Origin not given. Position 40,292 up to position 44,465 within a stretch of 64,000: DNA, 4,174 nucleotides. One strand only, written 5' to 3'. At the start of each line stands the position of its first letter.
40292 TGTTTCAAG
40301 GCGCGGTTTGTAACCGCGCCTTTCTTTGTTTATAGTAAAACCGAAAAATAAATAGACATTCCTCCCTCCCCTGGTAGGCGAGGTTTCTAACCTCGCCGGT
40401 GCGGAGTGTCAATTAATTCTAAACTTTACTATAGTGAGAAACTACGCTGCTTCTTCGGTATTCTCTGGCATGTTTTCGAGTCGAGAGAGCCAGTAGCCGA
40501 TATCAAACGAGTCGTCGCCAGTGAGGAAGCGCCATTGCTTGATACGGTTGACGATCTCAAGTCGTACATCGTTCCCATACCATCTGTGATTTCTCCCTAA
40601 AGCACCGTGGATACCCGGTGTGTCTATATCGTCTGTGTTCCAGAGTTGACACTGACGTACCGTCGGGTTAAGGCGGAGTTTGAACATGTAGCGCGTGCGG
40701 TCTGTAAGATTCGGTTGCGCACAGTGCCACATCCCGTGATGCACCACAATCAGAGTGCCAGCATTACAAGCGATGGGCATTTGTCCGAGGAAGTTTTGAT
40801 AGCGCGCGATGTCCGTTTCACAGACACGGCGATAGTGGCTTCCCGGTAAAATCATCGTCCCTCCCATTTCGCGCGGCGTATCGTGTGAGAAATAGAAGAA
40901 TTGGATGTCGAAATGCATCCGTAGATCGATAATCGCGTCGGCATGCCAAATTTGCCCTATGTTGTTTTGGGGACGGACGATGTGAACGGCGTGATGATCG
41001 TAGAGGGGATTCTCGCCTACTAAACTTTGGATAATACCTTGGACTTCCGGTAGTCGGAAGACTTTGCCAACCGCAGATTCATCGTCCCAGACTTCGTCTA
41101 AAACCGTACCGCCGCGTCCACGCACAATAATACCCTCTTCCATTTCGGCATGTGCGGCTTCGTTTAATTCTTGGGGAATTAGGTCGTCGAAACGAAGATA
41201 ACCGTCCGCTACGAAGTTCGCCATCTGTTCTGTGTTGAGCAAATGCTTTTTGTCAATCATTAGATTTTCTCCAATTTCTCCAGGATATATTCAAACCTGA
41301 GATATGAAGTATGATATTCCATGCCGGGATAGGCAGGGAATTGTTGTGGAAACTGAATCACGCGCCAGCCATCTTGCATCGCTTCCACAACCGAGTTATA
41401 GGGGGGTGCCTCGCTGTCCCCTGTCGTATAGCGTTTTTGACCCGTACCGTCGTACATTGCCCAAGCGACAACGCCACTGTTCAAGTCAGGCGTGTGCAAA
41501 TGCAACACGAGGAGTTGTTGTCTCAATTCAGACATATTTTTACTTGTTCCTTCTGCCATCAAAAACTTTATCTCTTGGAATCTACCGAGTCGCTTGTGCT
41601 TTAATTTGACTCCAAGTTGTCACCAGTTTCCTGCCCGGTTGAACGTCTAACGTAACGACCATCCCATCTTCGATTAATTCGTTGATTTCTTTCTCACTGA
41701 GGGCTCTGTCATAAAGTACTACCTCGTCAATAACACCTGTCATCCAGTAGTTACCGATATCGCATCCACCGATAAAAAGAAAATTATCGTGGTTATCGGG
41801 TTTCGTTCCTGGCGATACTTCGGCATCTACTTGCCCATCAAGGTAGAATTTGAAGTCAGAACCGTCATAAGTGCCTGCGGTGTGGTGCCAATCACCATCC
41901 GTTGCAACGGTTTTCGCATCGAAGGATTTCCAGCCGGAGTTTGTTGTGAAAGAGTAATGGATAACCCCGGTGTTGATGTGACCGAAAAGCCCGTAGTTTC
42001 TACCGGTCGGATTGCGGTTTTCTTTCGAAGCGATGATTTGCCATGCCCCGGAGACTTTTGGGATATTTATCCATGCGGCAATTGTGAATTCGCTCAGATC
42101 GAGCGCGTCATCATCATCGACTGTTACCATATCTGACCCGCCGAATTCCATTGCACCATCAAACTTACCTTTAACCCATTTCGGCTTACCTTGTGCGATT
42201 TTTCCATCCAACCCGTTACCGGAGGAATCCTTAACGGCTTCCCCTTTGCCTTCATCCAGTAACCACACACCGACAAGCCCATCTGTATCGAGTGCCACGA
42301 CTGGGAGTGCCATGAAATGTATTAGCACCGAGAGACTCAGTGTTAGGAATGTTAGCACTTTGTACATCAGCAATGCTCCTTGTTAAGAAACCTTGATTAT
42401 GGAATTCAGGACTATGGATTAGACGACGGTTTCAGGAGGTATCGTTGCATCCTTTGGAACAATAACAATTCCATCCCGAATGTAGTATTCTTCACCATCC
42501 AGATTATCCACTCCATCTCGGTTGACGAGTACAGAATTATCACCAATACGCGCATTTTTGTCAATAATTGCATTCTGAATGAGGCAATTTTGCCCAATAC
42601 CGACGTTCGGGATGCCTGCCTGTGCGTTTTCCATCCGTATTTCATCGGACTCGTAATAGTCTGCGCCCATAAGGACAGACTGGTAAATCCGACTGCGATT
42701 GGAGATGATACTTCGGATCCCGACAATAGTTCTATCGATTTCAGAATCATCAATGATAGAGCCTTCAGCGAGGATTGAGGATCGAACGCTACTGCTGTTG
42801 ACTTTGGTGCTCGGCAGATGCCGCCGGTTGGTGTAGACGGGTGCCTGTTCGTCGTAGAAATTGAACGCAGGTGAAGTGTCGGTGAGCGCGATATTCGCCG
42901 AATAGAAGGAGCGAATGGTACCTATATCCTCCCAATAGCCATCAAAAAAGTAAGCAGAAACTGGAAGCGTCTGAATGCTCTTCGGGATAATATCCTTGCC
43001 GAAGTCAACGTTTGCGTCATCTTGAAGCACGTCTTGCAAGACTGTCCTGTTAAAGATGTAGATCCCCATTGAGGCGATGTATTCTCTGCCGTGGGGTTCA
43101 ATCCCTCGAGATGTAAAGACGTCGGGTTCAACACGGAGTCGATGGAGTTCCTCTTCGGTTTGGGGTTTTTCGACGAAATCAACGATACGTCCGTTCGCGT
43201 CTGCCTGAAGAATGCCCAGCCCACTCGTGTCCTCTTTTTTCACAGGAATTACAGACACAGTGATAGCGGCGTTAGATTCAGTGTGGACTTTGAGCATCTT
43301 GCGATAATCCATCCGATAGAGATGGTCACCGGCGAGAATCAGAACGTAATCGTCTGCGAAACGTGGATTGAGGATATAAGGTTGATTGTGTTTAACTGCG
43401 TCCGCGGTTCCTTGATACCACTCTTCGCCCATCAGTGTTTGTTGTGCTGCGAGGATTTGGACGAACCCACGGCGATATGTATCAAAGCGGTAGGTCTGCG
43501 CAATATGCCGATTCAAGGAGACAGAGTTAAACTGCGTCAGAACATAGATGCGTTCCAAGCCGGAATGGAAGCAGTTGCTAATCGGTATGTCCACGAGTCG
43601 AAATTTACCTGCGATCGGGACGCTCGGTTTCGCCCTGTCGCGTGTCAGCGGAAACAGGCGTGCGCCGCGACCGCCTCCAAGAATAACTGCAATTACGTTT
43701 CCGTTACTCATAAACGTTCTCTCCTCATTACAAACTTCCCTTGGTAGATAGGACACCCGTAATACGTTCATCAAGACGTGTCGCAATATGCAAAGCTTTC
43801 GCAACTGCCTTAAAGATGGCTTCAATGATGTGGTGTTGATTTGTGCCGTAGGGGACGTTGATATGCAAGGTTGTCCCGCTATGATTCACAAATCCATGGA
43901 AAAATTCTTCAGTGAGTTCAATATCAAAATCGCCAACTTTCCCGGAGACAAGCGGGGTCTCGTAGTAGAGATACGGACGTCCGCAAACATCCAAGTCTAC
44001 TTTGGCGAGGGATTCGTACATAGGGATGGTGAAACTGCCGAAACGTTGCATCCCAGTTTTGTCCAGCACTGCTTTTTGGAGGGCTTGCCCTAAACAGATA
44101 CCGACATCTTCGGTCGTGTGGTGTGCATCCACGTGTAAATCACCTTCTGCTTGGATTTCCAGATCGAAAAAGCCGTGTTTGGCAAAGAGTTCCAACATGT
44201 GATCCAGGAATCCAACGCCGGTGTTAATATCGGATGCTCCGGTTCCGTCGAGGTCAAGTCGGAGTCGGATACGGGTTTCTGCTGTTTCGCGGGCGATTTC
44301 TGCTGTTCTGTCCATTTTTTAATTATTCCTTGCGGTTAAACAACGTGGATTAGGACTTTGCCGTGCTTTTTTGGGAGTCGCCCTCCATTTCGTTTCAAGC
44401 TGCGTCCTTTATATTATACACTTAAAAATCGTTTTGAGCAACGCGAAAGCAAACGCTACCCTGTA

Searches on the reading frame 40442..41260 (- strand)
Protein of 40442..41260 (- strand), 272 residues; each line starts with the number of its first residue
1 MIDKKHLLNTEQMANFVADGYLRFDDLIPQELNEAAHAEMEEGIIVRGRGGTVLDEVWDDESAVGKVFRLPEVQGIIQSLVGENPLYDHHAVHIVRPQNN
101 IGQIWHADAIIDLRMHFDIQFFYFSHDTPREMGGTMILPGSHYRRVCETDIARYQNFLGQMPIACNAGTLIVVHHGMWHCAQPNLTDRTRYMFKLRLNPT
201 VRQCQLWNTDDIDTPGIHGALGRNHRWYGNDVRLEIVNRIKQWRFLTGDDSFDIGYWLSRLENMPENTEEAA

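Call 62: search_protein_families(library=pfam, proteins=[window:40442-41260:-], max_evalue=0.0001)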
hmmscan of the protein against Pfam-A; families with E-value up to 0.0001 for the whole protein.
window:40442-41260:- (272 aa): 1 family
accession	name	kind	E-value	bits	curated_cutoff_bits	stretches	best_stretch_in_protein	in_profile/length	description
PF05721.19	PhyH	-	2.6e-09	38.1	22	1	19-190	4-211/213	Phytanoyl-CoA dioxygenase (PhyH)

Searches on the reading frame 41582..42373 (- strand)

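Call 62: search_protein_families(library=pfam, proteins=[window:41582-42373:-], max_evalue=0.0001)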
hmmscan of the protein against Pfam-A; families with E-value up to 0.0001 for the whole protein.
window:41582-42373:- (263 aa): 2 families
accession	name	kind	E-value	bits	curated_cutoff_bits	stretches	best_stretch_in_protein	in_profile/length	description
PF13385.13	Laminin_G_3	-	3.9e-29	102.2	27.6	1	77-231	1-151/151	Concanavalin A-like lectin/glucanases superfamily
PF02210.31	Laminin_G_2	-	1.2e-05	26.2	22.9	1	132-204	24-99/126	Laminin G domain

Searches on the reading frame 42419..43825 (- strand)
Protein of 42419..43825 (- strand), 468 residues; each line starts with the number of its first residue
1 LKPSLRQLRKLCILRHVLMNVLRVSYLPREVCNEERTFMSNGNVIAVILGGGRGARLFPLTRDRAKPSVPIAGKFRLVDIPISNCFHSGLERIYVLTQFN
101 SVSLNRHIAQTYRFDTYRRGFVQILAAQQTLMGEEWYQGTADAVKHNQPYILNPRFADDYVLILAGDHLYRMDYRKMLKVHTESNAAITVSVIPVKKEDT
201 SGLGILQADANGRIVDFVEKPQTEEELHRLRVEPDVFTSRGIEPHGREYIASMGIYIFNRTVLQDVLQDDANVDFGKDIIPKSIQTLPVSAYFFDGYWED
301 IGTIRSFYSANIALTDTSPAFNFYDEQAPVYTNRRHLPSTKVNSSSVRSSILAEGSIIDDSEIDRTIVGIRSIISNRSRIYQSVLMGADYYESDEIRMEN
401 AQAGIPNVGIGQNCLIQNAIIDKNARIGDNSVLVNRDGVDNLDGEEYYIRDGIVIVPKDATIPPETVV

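Call 62: search_protein_families(library=pfam, proteins=[window:42419-43825:-], max_evalue=0.0001)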
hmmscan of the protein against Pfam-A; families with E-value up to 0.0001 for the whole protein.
window:42419-43825:- (468 aa): 3 families
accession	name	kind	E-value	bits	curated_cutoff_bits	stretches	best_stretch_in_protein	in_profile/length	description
PF00483.29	NTP_transferase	-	6.1e-62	209.8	21.2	1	46-315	2-243/245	Nucleotidyl transferase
PF25247.1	LbH_GLGC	-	1.5e-45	154.9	27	1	335-467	1-135/135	GLGC left-handed parallel beta-helix domain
PF24894.1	Hexapep_GlmU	-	7e-10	39.4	23.3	0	342-387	11-56/104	GlmU-like, C-terminal hexapeptide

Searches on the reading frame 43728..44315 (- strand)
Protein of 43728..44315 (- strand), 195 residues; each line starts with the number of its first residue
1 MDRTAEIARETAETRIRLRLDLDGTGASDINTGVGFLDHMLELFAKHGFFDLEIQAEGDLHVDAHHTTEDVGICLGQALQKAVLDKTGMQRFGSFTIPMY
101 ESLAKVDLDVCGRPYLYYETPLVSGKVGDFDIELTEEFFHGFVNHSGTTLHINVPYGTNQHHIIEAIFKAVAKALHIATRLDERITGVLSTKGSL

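Call 62: search_protein_families(library=pfam, proteins=[window:43728-44315:-], max_evalue=0.0001)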
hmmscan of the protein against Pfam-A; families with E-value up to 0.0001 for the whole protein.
window:43728-44315:- (195 aa): 1 family
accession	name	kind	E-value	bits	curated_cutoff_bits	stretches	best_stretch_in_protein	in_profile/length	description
PF00475.24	IGPD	-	2.4e-63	213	27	1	32-175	1-144/144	Imidazoleglycerol-phosphate dehydratase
